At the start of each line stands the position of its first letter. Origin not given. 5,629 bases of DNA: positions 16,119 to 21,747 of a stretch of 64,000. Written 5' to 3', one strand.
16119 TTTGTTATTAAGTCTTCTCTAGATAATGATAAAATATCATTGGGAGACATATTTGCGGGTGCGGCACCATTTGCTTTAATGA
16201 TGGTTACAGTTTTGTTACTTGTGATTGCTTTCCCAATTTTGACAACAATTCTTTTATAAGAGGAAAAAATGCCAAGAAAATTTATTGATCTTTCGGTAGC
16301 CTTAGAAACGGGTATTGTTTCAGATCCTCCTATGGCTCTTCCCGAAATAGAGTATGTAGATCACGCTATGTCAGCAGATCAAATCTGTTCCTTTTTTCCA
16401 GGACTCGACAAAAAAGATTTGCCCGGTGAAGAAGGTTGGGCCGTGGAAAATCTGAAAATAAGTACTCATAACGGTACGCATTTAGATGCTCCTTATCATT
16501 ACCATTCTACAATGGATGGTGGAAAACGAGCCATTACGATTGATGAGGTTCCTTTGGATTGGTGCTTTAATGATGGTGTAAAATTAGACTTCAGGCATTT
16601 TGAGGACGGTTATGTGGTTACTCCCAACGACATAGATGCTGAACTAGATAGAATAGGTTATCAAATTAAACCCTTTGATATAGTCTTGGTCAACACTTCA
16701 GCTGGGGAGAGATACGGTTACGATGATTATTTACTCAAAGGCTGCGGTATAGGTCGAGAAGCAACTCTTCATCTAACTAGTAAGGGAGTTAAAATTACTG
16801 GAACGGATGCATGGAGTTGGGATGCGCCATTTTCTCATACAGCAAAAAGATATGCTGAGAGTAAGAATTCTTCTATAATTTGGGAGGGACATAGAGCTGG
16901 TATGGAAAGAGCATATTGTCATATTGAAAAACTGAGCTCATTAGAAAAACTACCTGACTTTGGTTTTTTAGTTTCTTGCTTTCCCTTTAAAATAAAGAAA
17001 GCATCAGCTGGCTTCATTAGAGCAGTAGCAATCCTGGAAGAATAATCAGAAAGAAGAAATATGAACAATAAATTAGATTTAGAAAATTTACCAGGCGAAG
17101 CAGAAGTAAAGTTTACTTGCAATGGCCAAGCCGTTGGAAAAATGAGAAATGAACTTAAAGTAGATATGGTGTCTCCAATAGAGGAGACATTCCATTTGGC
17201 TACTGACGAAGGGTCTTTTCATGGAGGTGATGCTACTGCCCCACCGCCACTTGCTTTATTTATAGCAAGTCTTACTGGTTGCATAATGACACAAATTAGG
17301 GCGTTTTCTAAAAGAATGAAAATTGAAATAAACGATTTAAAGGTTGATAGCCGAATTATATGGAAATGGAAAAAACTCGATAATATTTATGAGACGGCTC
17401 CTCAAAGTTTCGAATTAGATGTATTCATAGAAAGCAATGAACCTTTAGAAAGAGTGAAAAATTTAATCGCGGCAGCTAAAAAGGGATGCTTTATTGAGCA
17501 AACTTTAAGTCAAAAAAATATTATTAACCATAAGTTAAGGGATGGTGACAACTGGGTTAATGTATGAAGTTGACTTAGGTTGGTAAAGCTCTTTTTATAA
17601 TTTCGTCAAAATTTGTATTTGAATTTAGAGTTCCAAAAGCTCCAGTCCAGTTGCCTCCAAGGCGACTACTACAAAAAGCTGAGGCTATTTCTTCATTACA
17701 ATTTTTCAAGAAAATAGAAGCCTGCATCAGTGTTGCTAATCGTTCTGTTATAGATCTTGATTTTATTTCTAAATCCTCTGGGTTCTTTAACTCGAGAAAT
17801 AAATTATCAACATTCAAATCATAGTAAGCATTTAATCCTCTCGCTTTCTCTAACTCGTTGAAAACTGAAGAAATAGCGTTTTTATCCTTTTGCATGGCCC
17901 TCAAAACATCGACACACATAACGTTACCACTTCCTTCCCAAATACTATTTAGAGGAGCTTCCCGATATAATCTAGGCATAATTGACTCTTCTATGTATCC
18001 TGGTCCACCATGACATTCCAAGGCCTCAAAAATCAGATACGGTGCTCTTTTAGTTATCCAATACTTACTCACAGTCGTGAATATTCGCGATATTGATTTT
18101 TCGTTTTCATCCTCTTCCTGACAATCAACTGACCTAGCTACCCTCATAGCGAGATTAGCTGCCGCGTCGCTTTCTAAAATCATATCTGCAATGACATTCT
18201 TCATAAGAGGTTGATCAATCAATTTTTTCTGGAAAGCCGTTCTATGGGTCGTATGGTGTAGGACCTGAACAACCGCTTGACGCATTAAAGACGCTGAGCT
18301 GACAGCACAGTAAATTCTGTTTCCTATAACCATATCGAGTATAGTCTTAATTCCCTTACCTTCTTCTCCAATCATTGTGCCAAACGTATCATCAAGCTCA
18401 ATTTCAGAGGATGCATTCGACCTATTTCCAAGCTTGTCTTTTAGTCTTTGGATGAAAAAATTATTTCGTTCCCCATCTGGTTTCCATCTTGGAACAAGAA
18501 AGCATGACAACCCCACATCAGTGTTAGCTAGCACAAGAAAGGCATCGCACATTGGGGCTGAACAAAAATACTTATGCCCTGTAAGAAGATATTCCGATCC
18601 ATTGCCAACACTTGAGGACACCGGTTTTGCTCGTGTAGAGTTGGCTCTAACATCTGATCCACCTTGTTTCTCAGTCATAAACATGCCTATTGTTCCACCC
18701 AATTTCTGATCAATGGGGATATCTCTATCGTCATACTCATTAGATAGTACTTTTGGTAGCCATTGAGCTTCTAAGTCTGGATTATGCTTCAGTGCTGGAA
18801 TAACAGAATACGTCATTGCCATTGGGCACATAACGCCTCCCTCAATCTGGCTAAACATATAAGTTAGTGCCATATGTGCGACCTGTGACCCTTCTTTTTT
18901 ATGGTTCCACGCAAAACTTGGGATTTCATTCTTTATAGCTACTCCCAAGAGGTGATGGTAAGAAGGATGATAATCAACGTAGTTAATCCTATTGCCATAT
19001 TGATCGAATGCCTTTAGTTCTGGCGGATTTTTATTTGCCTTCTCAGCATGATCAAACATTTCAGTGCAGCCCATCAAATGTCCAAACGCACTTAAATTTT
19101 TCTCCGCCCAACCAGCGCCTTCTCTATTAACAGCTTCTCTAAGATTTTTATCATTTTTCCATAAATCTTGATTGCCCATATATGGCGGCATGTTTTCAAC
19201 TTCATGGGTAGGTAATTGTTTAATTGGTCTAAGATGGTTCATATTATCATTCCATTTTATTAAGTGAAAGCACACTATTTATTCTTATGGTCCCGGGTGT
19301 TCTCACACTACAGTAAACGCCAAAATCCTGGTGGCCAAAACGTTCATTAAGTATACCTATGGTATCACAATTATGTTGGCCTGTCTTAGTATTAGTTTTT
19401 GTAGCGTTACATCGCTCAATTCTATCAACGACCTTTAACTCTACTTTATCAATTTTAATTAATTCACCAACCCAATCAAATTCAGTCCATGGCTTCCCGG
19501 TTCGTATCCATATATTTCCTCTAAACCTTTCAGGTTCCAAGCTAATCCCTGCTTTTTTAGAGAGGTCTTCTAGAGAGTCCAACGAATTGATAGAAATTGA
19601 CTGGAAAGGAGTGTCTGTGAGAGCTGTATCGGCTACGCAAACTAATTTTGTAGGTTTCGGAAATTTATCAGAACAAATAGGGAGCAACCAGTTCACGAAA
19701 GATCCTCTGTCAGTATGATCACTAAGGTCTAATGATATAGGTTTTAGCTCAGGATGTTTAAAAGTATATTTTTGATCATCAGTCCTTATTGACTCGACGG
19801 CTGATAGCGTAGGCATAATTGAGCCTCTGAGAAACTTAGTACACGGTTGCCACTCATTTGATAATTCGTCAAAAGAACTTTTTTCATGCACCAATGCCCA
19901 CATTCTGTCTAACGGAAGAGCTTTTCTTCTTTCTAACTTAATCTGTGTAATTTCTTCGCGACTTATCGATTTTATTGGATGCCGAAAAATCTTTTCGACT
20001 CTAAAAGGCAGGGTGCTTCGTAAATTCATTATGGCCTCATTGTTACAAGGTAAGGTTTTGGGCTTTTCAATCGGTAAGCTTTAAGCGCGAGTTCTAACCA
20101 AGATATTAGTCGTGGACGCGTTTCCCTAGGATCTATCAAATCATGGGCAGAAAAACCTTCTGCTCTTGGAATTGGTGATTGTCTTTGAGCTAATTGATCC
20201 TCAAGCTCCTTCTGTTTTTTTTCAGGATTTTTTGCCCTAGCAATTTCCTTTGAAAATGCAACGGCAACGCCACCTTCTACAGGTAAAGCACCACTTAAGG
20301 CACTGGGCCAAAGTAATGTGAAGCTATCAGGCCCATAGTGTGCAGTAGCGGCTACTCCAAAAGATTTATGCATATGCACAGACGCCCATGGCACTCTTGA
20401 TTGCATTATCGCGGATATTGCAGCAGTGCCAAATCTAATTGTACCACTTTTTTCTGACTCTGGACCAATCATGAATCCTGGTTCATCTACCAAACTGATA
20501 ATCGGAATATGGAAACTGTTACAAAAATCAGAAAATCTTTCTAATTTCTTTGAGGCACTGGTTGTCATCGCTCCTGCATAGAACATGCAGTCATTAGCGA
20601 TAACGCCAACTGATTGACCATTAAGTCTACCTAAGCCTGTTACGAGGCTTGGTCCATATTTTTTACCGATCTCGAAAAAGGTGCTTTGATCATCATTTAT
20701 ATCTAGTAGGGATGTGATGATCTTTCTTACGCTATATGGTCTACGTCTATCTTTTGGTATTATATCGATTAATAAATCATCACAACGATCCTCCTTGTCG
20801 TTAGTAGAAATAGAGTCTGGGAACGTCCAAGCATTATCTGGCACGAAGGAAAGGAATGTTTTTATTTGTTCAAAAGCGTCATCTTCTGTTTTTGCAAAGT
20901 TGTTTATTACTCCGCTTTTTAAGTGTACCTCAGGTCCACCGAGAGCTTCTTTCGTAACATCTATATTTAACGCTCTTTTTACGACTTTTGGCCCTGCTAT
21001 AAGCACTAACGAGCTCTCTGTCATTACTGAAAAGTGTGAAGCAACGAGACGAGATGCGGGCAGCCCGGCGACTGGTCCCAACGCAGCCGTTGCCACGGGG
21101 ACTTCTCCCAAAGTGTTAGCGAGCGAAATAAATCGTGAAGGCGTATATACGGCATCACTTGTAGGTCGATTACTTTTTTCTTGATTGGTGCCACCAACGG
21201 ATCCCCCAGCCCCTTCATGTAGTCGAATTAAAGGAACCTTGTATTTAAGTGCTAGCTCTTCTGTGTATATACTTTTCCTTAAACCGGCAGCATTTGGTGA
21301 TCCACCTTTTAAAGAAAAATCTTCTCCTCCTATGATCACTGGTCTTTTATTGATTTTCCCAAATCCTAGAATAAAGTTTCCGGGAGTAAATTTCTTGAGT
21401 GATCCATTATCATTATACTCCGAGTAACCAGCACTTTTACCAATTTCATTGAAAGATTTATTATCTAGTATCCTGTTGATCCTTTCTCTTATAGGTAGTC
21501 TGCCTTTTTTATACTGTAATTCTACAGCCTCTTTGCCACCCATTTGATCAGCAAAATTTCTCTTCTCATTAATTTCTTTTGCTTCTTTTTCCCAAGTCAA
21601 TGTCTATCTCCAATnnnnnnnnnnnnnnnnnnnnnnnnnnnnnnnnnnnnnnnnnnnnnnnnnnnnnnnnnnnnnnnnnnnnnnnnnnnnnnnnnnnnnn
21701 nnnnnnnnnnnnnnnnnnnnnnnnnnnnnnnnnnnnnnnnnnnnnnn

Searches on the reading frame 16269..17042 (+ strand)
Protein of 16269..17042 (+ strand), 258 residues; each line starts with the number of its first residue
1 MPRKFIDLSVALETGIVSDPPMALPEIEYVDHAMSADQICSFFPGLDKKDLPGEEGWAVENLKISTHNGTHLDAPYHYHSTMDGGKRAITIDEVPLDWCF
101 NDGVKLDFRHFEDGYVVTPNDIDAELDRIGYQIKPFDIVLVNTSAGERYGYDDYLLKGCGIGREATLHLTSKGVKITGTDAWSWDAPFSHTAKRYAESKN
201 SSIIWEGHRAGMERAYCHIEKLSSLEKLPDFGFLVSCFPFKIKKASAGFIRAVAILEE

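Call 40: search_protein_families(library=pfam, proteins=[window:16269-17042:+], max_evalue=0.00001)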
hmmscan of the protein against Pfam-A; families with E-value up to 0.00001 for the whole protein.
window:16269-17042:+ (258 aa): 1 family
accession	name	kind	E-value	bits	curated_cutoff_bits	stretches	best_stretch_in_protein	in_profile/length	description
PF04199.19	Cyclase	-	1.9e-35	122.6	23.1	1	6-186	1-142/142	Putative cyclase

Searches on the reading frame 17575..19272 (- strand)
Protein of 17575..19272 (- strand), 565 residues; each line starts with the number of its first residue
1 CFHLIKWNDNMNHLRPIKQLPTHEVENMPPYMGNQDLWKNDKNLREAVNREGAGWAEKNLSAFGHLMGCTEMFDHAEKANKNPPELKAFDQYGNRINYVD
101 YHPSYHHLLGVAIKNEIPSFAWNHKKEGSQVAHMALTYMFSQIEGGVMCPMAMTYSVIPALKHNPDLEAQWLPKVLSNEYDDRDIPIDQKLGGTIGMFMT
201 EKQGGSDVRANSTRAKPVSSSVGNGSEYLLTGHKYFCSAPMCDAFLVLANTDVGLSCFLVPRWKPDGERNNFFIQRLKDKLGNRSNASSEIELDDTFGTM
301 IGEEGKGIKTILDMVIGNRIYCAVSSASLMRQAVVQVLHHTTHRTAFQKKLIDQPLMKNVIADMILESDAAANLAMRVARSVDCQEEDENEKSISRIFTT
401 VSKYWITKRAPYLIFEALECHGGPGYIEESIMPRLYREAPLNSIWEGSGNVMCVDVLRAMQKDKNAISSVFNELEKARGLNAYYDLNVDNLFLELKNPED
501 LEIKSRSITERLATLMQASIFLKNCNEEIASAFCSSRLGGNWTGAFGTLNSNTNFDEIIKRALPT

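Call 40: search_protein_families(library=pfam, proteins=[window:17575-19272:-], max_evalue=0.00001)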
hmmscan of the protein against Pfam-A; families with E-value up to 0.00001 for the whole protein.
window:17575-19272:- (565 aa): 5 families
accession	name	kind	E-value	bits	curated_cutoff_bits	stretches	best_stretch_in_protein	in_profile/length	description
PF18158.6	AidB_N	-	1e-56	191.8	22.9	1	27-181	1-155/156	Adaptive response protein AidB N-terminal domain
PF00441.29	Acyl-CoA_dh_1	-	4.3e-28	98.8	22.4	1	305-460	1-149/150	Acyl-CoA dehydrogenase, C-terminal domain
PF02770.24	Acyl-CoA_dh_M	-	4.6e-15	56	33.3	1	197-295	2-96/97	Acyl-CoA dehydrogenase, middle domain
PF08028.16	Acyl-CoA_dh_2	-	1.8e-07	31.9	22.7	1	331-439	12-123/134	Acyl-CoA dehydrogenase, C-terminal domain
PF22924.1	ACOX_C_alpha1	-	9.2e-07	29.3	27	1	335-459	46-167/169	Acyl-CoA oxidase, C-alpha1 domain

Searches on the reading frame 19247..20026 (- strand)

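Call 40: search_protein_families(library=pfam, proteins=[window:19247-20026:-], max_evalue=0.00001)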
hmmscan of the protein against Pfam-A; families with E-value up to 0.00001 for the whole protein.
window:19247-20026:- (259 aa): 2 families
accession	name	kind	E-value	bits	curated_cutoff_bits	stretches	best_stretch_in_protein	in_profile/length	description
PF03473.23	MOSC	-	3.4e-12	46.9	22.7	1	139-250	7-116/120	MOSC domain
PF03476.21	MOSC_N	-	2.1e-07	31.2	25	1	8-105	2-86/119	MOSC N-terminal beta barrel domain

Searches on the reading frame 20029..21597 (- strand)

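Call 40: search_protein_families(library=pfam, proteins=[window:20029-21597:-], max_evalue=0.00001)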
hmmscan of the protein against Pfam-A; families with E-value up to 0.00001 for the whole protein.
window:20029-21597:- (522 aa): 2 families
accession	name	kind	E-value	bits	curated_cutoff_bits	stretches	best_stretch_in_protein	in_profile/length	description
PF01039.27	Carboxyl_trans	-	1.2e-80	272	22.3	1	28-513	2-486/493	Carboxyl transferase domain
PF03255.19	ACCA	-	4.2e-07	29.9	23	0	316-406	92-190/310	Acetyl co-enzyme A carboxylase carboxyltransferase-like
